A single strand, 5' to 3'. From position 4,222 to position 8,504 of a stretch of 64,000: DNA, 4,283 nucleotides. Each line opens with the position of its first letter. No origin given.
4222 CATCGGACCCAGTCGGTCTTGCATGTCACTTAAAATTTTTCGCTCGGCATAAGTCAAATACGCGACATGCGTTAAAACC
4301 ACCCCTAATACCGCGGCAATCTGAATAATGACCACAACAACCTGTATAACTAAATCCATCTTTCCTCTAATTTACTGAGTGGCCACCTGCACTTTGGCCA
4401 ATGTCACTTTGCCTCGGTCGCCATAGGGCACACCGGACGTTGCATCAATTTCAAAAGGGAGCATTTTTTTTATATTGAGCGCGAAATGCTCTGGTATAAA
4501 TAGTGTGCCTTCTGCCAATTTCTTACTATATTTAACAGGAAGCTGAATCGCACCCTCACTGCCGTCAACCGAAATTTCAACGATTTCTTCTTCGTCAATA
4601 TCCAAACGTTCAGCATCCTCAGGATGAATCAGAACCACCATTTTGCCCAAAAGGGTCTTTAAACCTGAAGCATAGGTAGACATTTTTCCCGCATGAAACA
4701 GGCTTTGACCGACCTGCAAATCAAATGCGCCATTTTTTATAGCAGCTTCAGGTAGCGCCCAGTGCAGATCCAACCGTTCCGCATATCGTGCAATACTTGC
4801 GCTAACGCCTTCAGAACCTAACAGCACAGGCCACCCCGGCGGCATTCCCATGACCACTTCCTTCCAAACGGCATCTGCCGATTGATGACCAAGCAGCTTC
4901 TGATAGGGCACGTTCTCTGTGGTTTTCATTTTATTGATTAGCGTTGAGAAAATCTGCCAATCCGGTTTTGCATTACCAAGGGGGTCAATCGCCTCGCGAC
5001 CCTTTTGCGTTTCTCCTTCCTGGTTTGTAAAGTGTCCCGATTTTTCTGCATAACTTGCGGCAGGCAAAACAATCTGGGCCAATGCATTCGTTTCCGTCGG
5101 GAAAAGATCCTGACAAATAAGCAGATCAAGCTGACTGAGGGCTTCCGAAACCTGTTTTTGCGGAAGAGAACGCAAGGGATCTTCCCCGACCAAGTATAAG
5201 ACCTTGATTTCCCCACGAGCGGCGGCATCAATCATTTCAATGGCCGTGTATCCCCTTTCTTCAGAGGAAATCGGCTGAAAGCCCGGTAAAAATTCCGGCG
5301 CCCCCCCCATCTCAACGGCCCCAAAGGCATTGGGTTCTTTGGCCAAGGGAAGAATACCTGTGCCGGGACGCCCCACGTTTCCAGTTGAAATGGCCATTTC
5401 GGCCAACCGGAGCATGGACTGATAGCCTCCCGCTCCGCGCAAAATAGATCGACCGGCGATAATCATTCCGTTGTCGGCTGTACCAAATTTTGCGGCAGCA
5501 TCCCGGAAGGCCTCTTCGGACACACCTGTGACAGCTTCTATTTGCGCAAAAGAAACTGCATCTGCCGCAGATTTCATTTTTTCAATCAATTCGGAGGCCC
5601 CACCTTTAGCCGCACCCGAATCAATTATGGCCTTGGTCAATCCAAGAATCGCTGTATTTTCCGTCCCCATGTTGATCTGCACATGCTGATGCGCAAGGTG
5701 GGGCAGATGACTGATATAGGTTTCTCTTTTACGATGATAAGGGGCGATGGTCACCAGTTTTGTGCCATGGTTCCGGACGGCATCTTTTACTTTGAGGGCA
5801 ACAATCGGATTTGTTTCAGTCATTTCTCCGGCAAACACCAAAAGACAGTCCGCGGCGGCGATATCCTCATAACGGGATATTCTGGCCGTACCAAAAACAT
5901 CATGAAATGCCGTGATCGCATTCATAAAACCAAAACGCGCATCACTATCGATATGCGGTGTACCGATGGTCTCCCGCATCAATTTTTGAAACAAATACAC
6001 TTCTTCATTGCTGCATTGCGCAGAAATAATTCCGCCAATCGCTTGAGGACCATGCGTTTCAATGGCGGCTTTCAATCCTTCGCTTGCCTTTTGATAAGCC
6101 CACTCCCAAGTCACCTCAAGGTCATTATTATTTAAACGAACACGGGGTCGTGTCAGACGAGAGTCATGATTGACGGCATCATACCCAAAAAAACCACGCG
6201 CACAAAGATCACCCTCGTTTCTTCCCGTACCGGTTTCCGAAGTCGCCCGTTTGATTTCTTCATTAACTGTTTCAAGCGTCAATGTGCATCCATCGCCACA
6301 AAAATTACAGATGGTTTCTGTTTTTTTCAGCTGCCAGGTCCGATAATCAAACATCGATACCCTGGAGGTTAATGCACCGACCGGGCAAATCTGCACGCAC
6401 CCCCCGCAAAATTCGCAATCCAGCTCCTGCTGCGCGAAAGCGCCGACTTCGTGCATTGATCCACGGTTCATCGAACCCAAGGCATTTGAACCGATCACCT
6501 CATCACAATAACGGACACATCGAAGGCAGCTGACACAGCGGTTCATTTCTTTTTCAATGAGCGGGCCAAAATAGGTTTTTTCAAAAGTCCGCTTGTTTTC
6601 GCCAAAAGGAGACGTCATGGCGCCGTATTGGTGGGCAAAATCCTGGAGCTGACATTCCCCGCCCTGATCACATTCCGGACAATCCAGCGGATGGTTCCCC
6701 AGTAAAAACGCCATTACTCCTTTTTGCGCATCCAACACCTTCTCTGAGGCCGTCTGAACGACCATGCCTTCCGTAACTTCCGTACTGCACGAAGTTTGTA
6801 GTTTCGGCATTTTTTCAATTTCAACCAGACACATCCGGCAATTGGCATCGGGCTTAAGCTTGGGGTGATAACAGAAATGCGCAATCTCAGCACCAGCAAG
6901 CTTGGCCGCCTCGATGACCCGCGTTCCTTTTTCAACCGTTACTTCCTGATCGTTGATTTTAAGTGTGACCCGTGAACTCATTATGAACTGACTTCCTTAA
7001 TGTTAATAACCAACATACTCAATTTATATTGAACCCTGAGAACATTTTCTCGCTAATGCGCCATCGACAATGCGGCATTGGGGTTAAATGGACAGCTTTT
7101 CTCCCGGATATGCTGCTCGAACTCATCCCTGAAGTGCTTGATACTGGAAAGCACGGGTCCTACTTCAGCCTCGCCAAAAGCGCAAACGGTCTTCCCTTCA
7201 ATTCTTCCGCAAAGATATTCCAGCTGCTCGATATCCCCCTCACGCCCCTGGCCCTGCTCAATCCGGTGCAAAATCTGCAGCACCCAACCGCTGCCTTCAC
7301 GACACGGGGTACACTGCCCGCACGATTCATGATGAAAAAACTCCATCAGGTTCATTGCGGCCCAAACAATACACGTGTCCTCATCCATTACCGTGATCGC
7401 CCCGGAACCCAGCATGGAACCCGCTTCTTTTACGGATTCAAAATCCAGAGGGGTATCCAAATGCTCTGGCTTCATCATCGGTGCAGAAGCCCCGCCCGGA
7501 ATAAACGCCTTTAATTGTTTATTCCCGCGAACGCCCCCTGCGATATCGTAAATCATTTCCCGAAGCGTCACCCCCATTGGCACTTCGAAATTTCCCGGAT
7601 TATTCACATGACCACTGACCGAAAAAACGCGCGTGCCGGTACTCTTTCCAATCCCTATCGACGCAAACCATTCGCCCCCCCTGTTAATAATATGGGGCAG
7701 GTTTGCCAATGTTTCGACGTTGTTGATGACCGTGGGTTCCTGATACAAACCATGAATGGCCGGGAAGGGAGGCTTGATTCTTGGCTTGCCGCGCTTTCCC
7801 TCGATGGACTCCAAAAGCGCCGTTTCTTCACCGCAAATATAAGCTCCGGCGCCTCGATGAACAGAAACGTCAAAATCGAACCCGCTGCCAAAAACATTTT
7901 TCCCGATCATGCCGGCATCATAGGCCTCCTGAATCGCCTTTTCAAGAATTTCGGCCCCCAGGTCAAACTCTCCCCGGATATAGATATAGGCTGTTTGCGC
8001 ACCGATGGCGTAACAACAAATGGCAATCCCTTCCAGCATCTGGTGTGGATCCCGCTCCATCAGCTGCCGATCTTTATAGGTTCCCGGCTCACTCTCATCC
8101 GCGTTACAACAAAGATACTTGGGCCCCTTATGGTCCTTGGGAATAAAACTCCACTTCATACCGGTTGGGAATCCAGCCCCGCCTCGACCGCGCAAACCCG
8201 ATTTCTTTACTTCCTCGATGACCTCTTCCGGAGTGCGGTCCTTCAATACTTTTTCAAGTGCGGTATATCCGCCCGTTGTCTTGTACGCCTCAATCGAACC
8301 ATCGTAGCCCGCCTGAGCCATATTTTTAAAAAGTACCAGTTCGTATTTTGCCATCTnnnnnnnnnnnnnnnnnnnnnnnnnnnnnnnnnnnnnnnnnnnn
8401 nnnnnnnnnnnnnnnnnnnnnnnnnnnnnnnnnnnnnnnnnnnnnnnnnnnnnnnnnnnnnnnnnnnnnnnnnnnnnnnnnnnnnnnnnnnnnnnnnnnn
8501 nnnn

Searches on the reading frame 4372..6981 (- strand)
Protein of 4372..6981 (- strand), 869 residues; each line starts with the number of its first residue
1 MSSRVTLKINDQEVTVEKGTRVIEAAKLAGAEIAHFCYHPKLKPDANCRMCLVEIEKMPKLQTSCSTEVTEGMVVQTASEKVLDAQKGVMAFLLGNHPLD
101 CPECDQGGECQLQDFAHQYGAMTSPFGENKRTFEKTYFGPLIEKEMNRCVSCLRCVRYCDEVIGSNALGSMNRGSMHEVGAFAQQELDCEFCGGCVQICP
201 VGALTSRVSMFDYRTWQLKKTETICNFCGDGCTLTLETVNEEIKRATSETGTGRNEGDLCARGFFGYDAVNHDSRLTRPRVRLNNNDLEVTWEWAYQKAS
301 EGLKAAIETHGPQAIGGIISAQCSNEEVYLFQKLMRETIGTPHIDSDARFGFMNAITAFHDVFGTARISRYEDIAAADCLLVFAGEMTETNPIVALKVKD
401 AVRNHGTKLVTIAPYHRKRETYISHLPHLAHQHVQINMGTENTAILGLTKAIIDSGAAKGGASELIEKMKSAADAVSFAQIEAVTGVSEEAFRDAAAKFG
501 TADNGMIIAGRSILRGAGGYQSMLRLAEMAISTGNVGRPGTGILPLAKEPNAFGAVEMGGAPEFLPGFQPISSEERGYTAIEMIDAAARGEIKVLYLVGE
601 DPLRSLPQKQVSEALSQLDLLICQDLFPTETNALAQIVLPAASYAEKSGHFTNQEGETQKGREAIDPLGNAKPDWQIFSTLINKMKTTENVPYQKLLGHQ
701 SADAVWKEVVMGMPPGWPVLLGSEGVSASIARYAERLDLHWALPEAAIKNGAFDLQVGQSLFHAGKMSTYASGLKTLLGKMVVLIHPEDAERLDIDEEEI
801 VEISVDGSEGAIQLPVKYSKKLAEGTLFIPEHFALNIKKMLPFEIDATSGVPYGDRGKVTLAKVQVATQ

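Call 77: search_protein_families(library=pfam, proteins=[window:4372-6981:-], max_evalue=0.00001)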
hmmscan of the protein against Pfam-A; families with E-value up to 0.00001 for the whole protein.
window:4372-6981:- (869 aa): 6 families
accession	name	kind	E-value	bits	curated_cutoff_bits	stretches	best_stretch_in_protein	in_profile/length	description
PF00384.28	Molybdopterin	-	6.8e-50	170.5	24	1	275-683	1-352/353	Molybdopterin oxidoreductase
PF22117.2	Fer4_Nqo3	-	3.2e-21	75.7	27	1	139-205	1-67/67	NADH-quinone oxidoreductase subunit 3, ferredoxin-like domain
PF13510.11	Fer2_4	-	2.3e-20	72.9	22.8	1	3-79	2-81/82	2Fe-2S iron-sulfur cluster binding domain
PF10588.14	NADH-G_4Fe-4S_3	-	2e-14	53.3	27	1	86-123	1-38/40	NADH-ubiquinone oxidoreductase-G iron-sulfur binding region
PF04879.21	Molybdop_Fe4S4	-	1.7e-12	47.5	22.7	1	219-272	2-55/55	Molybdopterin oxidoreductase Fe4S4 domain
PF01568.27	Molydop_binding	-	1.3e-09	38.5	26.8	1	763-835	13-82/110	Molydopterin dinucleotide binding domain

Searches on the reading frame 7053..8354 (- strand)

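Call 77: search_protein_families(library=pfam, proteins=[window:7053-8354:-], max_evalue=0.00001)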
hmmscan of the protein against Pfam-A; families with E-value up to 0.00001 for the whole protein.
window:7053-8354:- (433 aa): 4 families
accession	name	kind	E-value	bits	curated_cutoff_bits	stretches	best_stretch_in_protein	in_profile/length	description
PF01512.22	Complex1_51K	-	3.1e-51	173.6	31.2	1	49-220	1-149/150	Nuo51 FMN-binding domain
PF10589.14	NADH_4Fe-4S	-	8.9e-33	112.5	23.5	1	332-415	2-85/85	NADH-ubiquinone oxidoreductase-F iron-sulfur binding region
PF22461.2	SLBB_2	-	8.3e-10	39.1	27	1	244-303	3-63/79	SLBB domain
PF10531.15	SLBB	-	5.3e-09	36.2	27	1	243-283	1-40/55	SLBB domain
